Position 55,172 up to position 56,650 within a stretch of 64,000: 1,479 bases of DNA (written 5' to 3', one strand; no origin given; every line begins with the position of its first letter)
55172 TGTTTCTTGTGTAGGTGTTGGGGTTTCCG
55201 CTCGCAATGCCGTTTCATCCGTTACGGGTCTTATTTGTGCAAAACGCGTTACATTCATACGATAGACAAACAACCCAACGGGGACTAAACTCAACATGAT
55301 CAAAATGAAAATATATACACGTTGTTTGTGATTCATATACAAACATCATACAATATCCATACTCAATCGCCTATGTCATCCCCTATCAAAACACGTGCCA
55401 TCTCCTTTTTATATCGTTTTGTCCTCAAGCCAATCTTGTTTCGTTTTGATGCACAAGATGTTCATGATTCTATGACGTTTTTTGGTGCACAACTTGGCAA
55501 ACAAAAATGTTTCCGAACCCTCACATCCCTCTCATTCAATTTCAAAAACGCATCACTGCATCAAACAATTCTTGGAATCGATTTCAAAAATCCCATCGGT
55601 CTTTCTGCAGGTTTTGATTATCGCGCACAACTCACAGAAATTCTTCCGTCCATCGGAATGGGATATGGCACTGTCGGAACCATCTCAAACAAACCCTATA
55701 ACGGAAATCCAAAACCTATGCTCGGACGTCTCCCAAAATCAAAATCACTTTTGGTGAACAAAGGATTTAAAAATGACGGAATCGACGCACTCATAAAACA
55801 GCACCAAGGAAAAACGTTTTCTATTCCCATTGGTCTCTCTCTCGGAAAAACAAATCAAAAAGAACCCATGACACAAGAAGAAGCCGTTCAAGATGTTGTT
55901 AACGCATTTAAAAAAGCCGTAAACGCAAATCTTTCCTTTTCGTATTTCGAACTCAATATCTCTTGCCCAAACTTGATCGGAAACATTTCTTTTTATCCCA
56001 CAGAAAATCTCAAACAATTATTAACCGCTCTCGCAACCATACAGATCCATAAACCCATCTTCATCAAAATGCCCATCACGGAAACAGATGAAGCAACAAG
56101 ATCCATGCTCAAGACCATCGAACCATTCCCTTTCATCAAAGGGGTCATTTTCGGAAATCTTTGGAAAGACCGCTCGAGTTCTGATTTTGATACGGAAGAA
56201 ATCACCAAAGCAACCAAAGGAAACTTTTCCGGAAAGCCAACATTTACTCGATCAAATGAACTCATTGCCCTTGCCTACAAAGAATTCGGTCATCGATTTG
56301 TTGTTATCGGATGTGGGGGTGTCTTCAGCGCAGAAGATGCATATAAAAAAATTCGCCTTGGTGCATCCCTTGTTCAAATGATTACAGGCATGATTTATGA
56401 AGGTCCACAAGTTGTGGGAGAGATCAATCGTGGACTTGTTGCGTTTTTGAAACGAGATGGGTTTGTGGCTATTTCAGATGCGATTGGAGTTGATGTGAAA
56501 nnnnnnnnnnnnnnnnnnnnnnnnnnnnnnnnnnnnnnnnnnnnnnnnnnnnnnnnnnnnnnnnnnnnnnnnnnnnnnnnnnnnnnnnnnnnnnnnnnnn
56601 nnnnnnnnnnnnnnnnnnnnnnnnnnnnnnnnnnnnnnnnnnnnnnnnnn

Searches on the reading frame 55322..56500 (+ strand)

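Call 4: search_protein_families(library=pfam, proteins=[window:55322-56500:+], max_evalue=0.1)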
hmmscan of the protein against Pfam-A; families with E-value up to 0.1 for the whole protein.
window:55322-56500:+ (393 aa): 1 family
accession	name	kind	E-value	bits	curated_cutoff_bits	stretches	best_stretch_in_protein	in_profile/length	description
PF01180.27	DHO_dh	-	1.2e-49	169.5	27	1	79-376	2-291/291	Dihydroorotate dehydrogenase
